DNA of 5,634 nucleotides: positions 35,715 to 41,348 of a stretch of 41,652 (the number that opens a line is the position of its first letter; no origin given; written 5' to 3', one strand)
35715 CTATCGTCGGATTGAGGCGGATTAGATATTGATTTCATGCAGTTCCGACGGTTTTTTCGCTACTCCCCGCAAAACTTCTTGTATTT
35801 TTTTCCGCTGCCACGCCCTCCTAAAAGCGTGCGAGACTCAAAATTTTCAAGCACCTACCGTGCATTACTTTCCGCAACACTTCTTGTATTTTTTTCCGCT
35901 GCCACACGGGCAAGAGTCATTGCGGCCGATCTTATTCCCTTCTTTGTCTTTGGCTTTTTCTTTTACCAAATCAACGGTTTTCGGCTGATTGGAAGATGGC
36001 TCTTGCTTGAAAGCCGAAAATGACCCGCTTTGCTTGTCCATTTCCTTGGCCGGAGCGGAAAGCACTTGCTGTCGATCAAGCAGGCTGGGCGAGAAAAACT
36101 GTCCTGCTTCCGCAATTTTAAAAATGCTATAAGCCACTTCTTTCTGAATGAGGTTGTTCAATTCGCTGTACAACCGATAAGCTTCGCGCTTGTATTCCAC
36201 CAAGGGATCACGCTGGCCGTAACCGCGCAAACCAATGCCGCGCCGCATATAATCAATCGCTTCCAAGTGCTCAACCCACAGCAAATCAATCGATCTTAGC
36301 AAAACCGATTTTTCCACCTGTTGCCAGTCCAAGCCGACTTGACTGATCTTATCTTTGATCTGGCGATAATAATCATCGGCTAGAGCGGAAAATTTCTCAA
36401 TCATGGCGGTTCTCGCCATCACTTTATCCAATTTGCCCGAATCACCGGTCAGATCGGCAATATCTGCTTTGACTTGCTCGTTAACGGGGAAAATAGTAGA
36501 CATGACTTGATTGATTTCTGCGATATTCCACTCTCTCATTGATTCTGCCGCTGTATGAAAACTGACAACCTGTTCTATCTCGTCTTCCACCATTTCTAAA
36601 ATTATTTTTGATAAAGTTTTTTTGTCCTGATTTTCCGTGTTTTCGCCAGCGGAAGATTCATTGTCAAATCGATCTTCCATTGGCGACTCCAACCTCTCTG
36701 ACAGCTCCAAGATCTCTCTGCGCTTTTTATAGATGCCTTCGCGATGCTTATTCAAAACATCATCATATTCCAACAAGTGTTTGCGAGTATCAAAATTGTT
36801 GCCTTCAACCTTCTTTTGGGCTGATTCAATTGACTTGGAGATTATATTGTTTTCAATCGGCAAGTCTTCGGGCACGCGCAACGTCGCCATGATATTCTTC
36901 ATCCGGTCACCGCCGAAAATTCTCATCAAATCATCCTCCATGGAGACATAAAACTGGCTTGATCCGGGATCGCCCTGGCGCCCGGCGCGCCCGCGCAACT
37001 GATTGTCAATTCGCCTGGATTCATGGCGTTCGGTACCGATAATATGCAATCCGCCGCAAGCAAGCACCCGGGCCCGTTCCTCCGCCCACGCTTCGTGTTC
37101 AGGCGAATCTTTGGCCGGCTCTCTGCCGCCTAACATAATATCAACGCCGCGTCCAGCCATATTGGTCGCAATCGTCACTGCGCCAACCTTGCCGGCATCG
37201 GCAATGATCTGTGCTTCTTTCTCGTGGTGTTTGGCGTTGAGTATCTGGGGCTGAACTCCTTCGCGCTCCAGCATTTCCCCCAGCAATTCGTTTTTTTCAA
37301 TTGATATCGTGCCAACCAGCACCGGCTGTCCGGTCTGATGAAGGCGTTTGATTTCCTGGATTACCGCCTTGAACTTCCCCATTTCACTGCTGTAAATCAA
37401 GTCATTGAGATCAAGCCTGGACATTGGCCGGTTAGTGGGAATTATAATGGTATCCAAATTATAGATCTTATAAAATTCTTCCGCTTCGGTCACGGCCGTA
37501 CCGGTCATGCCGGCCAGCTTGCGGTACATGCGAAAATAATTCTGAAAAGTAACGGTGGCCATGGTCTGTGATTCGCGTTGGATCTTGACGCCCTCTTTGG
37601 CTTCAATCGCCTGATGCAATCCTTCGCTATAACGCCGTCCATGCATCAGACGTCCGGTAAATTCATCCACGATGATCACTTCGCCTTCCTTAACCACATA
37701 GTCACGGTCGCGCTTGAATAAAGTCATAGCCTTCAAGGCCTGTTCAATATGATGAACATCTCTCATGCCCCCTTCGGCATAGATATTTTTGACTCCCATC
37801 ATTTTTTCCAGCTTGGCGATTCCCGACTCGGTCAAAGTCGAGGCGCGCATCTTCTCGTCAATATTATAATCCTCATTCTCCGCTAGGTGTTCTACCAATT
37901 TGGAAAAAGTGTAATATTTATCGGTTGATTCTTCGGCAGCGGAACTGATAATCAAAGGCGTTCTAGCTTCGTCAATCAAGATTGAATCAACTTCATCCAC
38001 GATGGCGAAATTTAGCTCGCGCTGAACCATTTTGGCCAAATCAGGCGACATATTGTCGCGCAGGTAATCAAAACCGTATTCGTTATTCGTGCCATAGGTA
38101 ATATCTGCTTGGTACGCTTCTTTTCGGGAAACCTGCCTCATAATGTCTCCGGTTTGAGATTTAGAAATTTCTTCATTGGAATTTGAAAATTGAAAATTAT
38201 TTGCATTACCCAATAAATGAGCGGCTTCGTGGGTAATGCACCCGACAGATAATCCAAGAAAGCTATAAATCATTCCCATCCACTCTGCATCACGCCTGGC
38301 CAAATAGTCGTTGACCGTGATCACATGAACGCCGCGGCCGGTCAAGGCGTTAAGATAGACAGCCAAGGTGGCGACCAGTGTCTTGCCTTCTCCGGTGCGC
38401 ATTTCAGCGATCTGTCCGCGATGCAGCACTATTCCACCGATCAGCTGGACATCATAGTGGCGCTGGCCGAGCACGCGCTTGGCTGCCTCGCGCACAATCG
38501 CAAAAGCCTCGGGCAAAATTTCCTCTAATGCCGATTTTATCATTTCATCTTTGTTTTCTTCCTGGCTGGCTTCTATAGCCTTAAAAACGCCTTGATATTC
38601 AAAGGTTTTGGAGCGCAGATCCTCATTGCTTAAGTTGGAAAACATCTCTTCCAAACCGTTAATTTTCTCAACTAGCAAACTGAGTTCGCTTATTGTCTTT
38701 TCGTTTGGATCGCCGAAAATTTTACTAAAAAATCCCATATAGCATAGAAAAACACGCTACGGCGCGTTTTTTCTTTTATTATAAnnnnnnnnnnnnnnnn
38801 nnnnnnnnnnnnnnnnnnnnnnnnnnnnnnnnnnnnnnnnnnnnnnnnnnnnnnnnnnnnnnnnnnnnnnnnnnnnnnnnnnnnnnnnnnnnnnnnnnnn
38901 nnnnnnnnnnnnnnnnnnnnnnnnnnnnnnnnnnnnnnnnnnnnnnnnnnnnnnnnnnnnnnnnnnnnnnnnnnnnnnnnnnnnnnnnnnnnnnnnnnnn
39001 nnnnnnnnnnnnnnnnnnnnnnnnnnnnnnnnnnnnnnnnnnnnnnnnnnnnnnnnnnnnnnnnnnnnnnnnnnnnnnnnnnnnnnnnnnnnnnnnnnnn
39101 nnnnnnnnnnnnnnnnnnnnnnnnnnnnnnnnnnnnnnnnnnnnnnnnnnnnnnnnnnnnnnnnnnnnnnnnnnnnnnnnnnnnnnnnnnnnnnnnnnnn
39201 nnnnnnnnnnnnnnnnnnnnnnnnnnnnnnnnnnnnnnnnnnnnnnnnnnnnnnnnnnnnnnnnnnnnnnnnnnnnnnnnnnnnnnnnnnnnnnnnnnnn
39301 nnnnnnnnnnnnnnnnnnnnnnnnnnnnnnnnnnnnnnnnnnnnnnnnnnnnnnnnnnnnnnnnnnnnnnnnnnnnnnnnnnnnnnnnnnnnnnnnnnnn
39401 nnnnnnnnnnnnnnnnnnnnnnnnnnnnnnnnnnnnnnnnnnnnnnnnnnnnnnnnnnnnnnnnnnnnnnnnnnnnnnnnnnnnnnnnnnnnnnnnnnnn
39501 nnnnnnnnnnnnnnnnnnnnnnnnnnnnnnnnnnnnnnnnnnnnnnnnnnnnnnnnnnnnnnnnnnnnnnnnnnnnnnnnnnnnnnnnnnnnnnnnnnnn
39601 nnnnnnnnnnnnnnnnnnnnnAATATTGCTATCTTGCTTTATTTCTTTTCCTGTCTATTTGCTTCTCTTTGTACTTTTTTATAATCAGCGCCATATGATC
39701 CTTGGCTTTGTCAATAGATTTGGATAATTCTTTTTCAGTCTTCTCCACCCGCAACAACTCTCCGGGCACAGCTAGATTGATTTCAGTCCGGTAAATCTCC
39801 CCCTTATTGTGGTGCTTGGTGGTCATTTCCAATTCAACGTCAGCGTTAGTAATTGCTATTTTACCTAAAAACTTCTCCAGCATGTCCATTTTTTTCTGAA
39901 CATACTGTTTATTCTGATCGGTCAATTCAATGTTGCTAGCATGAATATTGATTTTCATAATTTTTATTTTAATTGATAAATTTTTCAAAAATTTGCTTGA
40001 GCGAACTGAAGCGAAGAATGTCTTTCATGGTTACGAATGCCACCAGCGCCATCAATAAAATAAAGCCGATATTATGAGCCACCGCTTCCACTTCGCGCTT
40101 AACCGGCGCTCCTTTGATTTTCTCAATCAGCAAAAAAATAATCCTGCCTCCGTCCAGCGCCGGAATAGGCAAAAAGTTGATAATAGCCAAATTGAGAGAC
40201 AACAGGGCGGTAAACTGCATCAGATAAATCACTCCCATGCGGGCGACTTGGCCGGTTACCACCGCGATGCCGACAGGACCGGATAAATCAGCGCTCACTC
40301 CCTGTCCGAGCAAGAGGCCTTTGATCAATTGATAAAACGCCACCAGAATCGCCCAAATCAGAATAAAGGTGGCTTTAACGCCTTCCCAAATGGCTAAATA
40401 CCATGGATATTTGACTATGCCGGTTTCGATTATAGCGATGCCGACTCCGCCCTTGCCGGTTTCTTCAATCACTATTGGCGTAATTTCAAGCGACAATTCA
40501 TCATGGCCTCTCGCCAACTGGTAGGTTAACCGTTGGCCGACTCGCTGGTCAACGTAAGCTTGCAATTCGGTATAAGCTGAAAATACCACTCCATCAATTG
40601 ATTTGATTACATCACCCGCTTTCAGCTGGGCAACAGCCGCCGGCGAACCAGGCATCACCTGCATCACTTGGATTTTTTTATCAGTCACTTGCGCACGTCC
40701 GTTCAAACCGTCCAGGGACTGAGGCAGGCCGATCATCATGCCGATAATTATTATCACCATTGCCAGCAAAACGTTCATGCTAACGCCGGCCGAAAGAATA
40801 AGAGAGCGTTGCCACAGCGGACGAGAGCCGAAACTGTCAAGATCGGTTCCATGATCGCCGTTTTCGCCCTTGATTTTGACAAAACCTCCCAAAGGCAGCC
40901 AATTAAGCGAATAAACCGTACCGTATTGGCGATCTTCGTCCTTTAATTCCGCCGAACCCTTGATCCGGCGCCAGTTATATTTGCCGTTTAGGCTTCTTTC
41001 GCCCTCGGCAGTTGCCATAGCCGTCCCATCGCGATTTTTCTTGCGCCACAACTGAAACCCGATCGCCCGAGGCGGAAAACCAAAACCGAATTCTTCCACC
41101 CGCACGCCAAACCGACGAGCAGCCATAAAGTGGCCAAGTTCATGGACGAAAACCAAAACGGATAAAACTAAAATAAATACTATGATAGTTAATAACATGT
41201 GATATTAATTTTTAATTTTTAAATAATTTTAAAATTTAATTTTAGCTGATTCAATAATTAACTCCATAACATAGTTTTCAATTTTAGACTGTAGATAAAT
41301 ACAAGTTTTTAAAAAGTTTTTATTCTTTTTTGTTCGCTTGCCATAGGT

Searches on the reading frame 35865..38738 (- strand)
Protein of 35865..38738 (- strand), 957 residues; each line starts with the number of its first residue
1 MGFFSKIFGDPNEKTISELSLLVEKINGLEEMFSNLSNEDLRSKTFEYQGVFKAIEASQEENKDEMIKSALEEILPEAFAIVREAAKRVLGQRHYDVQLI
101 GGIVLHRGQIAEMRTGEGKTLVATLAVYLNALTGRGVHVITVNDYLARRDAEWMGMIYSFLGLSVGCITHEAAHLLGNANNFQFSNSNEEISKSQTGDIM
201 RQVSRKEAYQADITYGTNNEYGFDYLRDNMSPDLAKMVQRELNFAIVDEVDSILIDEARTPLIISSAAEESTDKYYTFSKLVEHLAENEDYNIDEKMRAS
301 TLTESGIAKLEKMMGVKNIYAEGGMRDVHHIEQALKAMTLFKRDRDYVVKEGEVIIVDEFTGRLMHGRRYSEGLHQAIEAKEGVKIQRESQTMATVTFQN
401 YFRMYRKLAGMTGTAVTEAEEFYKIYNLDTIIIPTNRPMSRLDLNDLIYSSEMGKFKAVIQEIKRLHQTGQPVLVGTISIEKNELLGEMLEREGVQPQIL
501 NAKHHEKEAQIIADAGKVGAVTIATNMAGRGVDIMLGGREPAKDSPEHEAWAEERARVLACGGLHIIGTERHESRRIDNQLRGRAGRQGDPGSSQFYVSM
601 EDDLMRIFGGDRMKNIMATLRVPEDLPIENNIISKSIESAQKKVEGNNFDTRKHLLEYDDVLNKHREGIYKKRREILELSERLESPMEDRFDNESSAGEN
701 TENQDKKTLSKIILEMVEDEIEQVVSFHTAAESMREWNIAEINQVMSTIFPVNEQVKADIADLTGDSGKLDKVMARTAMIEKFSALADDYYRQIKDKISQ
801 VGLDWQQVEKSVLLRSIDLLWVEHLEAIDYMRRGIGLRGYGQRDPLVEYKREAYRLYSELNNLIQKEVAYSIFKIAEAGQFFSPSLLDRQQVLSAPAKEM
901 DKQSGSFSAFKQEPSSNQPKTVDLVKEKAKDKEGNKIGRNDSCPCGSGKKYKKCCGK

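Call 30: search_protein_families(library=pfam, proteins=[window:35865-38738:-], max_evalue=0.001)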
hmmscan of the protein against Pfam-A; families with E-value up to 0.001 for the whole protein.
window:35865-38738:- (957 aa): 5 families
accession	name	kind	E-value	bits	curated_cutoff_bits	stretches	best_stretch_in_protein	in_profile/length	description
PF07517.20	SecA_DEAD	-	2.9e-123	411.2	24.6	1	5-422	2-289/290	SecA DEAD-like domain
PF21090.3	P-loop_SecA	-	1.2e-82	277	27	1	438-625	1-205/205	SecA P-loop domain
PF07516.18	SecA_SW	-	4e-53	180.9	26.7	1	627-875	1-199/200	SecA Wing and Scaffold domain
PF01043.26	SecA_PP_bind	-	3.9e-42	143.7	23.5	1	271-379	2-110/110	SecA preprotein cross-linking domain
PF02810.21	SEC-C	-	1.3e-08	35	20.4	1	939-957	1-19/19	SEC-C motif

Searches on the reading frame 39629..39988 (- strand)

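Call 30: search_protein_families(library=pfam, proteins=[window:39629-39988:-], max_evalue=0.001)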
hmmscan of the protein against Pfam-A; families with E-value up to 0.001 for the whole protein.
window:39629-39988:- (119 aa): 1 family
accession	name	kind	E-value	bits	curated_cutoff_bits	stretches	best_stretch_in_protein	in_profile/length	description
PF02482.25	Ribosomal_S30AE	-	1.3e-17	64.7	23.7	1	13-110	1-87/88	Sigma 54 modulation protein / S30EA ribosomal protein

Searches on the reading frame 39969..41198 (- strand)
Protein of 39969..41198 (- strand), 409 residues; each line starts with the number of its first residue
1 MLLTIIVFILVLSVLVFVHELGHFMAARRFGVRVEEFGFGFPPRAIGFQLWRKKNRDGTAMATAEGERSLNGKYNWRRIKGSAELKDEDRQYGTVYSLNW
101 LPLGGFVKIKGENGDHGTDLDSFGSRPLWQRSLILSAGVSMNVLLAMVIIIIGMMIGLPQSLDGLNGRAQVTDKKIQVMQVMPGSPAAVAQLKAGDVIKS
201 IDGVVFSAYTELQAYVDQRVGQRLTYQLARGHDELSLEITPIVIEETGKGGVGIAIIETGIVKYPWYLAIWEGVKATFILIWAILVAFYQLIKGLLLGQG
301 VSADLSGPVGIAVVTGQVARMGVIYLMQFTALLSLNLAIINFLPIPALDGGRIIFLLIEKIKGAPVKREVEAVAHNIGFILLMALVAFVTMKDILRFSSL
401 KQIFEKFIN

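Call 30: search_protein_families(library=pfam, proteins=[window:39969-41198:-], max_evalue=0.001)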
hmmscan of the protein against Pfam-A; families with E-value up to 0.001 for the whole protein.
window:39969-41198:- (409 aa): 4 families
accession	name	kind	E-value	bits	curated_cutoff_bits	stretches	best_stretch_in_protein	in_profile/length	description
PF02163.28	Peptidase_M50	-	1.5e-53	181.9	27.2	2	91-385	44-221/221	Peptidase family M50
PF13180.12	PDZ_2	-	7.2e-10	39.5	27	1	170-239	8-78/80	PDZ domain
PF17820.7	PDZ_6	-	7.4e-09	35.7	27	1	178-228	2-52/54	PDZ domain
PF00595.29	PDZ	-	1.9e-08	35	23.2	1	160-214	9-65/81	PDZ domain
